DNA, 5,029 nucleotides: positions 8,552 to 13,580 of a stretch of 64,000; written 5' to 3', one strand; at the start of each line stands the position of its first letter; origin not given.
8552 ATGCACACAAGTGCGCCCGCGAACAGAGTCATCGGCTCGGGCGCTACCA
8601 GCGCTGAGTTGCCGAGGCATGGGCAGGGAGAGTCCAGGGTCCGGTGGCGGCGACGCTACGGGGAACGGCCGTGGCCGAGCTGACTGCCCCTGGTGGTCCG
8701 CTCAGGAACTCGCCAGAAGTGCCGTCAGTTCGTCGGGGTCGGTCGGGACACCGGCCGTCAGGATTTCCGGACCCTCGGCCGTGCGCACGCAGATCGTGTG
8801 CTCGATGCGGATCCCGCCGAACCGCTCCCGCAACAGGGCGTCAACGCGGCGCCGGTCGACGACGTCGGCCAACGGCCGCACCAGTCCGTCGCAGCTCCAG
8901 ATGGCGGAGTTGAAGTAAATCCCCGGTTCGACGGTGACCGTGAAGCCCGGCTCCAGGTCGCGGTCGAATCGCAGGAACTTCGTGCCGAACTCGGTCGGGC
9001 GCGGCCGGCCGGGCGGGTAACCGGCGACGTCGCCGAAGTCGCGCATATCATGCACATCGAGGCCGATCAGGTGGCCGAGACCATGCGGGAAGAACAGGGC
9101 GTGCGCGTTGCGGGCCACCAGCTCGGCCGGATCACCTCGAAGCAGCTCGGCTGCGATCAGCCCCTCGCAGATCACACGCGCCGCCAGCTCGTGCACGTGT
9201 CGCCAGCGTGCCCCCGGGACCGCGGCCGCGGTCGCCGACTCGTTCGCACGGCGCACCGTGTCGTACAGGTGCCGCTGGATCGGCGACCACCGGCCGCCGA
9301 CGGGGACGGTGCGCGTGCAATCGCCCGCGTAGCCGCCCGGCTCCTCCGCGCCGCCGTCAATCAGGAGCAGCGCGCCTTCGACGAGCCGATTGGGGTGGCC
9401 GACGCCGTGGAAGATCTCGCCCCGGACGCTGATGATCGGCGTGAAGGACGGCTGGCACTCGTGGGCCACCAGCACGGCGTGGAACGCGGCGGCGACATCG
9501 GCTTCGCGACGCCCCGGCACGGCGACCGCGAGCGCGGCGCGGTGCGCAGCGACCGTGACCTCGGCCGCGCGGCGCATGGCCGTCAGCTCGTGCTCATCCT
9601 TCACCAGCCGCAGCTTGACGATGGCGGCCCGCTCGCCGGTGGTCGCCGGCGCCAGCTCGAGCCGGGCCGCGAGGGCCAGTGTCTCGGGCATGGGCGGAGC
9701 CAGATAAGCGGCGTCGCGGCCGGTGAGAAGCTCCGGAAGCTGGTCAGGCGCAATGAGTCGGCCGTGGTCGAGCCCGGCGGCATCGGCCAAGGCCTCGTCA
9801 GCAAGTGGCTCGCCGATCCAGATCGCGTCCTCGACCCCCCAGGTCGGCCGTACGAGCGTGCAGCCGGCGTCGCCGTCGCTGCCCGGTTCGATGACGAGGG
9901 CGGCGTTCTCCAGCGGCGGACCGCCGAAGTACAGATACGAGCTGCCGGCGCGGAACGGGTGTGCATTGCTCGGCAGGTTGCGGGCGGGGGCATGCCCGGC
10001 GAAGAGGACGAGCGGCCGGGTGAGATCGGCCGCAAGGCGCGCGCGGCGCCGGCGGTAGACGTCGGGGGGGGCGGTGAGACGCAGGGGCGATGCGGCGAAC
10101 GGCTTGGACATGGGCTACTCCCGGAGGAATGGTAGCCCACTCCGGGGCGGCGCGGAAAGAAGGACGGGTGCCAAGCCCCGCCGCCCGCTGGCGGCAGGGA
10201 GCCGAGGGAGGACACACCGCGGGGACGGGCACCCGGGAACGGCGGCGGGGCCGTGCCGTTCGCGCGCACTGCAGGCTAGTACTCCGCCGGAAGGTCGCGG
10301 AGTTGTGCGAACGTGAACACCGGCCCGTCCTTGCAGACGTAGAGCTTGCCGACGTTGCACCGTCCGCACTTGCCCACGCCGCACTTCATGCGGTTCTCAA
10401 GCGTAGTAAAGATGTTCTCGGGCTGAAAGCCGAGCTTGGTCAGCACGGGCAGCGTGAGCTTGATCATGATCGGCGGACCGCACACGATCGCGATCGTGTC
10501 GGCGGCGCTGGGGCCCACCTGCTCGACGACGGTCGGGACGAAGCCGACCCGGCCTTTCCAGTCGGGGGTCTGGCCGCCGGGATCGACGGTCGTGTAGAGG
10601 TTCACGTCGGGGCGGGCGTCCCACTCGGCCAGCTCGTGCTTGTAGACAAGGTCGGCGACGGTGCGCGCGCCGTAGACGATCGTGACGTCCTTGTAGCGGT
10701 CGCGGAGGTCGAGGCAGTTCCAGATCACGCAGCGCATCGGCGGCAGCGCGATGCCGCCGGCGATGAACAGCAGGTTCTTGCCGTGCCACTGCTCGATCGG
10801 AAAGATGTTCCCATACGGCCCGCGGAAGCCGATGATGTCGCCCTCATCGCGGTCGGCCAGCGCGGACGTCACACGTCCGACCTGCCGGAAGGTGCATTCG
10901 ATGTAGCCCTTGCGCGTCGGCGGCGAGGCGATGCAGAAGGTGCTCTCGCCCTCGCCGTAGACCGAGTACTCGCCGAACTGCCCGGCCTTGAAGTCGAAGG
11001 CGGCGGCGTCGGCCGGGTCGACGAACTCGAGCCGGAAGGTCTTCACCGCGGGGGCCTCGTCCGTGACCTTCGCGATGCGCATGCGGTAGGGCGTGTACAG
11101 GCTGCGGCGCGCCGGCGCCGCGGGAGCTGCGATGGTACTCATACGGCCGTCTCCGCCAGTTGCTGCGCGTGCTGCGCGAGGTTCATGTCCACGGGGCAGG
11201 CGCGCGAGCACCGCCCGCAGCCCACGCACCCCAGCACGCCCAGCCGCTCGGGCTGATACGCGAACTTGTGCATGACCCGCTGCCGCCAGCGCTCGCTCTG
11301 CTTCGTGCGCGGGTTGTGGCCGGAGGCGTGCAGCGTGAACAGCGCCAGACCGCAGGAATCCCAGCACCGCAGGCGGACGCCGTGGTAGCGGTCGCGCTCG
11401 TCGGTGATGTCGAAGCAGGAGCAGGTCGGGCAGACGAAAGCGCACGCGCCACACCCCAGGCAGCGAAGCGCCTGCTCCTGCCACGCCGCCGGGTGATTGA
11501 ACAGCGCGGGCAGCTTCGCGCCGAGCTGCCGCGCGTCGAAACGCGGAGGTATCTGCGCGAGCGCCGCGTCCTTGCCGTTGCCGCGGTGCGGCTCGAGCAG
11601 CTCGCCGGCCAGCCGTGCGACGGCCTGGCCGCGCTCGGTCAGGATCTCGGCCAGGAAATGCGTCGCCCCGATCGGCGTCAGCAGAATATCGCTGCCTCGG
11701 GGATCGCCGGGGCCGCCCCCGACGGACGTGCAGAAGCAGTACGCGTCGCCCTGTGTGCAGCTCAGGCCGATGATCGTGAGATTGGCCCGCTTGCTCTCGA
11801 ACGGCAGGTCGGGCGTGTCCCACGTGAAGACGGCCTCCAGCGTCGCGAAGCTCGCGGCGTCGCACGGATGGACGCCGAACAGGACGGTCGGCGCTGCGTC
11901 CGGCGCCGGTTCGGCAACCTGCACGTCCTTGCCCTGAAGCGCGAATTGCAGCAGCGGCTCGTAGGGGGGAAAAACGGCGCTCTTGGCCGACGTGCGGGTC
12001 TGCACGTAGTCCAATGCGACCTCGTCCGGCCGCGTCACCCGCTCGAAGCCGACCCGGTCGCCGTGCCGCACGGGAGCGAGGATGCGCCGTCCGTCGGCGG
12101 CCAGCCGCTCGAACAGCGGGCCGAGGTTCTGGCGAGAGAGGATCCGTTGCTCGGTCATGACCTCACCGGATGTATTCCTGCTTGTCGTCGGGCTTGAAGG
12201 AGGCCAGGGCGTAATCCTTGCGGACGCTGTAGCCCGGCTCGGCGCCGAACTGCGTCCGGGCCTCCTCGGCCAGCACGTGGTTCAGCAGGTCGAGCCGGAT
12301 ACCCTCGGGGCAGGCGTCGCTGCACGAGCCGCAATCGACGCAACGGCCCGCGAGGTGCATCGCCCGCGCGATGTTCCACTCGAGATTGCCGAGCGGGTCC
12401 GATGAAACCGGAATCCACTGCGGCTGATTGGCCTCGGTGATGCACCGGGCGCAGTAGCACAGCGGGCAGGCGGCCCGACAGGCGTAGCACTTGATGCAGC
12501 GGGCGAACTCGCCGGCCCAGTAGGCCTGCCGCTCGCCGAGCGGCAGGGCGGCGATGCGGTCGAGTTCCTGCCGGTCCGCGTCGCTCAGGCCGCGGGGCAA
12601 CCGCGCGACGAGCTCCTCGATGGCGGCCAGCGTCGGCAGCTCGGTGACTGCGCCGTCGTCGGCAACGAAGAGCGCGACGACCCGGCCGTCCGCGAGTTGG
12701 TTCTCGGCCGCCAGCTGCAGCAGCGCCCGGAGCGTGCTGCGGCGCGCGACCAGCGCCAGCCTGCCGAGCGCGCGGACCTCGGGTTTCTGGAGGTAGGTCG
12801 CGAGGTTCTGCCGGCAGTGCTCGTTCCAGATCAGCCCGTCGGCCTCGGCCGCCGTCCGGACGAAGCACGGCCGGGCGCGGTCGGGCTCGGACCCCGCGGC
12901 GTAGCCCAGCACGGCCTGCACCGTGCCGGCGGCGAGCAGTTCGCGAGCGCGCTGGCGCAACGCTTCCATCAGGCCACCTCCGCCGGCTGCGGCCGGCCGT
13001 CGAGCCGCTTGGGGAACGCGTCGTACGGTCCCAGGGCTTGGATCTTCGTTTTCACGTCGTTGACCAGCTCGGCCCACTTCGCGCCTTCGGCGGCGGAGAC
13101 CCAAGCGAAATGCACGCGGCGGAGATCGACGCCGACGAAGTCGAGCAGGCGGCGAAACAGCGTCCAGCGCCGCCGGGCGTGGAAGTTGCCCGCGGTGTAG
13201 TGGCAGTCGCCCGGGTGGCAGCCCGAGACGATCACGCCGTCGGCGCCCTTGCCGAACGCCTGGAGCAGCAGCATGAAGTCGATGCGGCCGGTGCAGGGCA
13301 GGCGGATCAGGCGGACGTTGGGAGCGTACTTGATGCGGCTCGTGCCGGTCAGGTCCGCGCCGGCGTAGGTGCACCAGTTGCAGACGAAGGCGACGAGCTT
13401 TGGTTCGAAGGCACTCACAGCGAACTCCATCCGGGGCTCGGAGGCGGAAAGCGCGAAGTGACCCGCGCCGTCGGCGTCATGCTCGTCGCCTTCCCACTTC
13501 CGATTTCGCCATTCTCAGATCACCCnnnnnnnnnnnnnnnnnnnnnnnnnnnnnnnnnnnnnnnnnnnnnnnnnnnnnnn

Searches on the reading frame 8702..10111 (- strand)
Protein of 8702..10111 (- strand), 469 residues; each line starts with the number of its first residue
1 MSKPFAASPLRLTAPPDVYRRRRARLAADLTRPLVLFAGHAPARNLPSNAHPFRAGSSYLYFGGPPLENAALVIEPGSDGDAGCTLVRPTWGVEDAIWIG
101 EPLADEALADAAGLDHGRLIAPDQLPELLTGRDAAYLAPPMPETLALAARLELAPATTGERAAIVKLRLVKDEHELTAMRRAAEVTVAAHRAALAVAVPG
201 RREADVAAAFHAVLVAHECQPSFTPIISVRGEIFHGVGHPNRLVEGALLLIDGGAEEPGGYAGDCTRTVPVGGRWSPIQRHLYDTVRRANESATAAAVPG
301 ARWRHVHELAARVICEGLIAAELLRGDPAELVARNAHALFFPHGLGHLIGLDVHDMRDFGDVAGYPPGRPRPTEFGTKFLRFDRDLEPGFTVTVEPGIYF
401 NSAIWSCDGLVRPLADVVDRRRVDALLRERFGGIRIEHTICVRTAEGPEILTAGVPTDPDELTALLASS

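Call 16: search_protein_families(library=pfam, proteins=[window:8702-10111:-])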
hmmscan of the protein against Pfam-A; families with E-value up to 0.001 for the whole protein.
window:8702-10111:- (469 aa): 2 families
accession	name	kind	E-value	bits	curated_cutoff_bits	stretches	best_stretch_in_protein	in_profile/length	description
PF00557.29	Peptidase_M24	-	6.6e-46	157.1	23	1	178-443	2-207/208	Metallopeptidase family M24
PF05195.22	AMP_N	-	5.4e-11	42.7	24.6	1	19-131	1-116/121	Aminopeptidase P, N-terminal domain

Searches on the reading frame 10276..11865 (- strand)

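Call 13: search_protein_families(library=pfam, proteins=[window:10276-11865:-])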
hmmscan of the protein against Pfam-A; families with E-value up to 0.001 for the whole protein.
window:10276-11865:- (529 aa): 2 families
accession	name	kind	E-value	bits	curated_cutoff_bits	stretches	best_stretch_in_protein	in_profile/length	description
PF00175.26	NAD_binding_1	-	1.8e-15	57.9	22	1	367-470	1-106/109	Oxidoreductase NAD-binding domain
PF10418.14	DHODB_Fe-S_bind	-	1.8e-10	40.8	23.9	1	490-522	1-40/41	Iron-sulfur cluster binding domain of dihydroorotate dehydrogenase B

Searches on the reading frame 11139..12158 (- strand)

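Call 13: search_protein_families(library=pfam, proteins=[window:11139-12158:-])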
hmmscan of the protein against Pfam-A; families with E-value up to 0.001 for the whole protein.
window:11139-12158:- (339 aa): 11 families
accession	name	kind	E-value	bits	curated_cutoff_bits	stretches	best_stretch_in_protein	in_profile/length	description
PF17179.9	Fer4_22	-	1.3e-32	112.9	27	1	232-324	1-94/95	4Fe-4S dicluster domain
PF00037.32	Fer4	-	2.9e-07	30.4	21.1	0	232-245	7-20/24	4Fe-4S binding domain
PF13534.11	Fer4_17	-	5.4e-07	30.5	22.2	0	292-325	22-60/61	4Fe-4S dicluster domain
PF13183.11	Fer4_8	-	5.4e-07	30.5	27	1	230-324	2-67/68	4Fe-4S dicluster domain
PF13237.11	Fer4_10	-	5.8e-07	29.8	25.5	1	310-325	8-24/53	4Fe-4S dicluster domain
PF12838.12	Fer4_7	-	8.5e-07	29.8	27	1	232-324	1-51/52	4Fe-4S dicluster domain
PF12797.12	Fer4_2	-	1.6e-06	28.1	24.5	0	231-245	8-22/22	4Fe-4S binding domain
PF25160.1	LdpA_Fe-S-bd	-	1.3e-05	25.3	27.6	0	310-325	27-42/49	LdpA Fe-S cluster-binding domain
PF13187.11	Fer4_9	-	6.3e-05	23.4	27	0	291-324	34-50/52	4Fe-4S dicluster domain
PF14697.11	Fer4_21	-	0.00011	22.7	35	0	311-324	41-54/59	4Fe-4S dicluster domain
PF13484.11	Fer4_16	-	0.00028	22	30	0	264-323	7-65/66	4Fe-4S double cluster binding domain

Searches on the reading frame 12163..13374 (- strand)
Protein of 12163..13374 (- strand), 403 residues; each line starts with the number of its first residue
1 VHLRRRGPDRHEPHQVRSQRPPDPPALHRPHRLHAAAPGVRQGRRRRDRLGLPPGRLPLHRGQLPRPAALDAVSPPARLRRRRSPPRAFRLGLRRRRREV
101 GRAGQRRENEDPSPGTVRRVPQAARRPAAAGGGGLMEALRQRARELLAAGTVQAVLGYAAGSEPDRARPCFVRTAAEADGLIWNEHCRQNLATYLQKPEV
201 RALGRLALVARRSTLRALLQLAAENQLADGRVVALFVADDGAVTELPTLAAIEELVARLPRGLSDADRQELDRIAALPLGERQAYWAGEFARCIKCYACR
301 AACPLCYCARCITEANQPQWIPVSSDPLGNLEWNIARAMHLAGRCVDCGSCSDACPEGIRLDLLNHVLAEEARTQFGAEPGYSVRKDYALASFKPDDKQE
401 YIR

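Call 13: search_protein_families(library=pfam, proteins=[window:12163-13374:-])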
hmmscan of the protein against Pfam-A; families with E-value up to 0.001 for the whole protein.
window:12163-13374:- (403 aa): 6 families
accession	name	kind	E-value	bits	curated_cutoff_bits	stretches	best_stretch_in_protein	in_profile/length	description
PF13187.11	Fer4_9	-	1.1e-06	29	27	1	292-358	1-50/52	4Fe-4S dicluster domain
PF13534.11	Fer4_17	-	3.7e-05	24.6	22.2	1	292-359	1-60/61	4Fe-4S dicluster domain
PF13183.11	Fer4_8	-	6.1e-05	23.9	27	1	290-359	2-68/68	4Fe-4S dicluster domain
PF12838.12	Fer4_7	-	0.0002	22.2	27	0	292-359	1-52/52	4Fe-4S dicluster domain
PF00037.32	Fer4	-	0.00021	21.4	21.1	0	343-358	6-21/24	4Fe-4S binding domain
PF12797.12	Fer4_2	-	0.00022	21.4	24.5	1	341-357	6-22/22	4Fe-4S binding domain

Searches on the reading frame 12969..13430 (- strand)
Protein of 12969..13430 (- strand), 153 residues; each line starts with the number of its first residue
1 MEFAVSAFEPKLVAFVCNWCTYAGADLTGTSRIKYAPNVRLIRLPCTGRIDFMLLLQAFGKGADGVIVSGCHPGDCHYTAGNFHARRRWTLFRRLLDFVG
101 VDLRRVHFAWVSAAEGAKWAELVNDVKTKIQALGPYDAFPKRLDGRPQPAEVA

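Call 16: search_protein_families(library=pfam, proteins=[window:12969-13430:-])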
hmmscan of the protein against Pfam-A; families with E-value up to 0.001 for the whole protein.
window:12969-13430:- (153 aa): 1 family
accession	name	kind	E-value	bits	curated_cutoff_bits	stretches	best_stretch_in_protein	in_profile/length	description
PF02662.21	FlpD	-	4.4e-49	166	22.3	1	13-134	2-123/123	Methyl-viologen-reducing hydrogenase, delta subunit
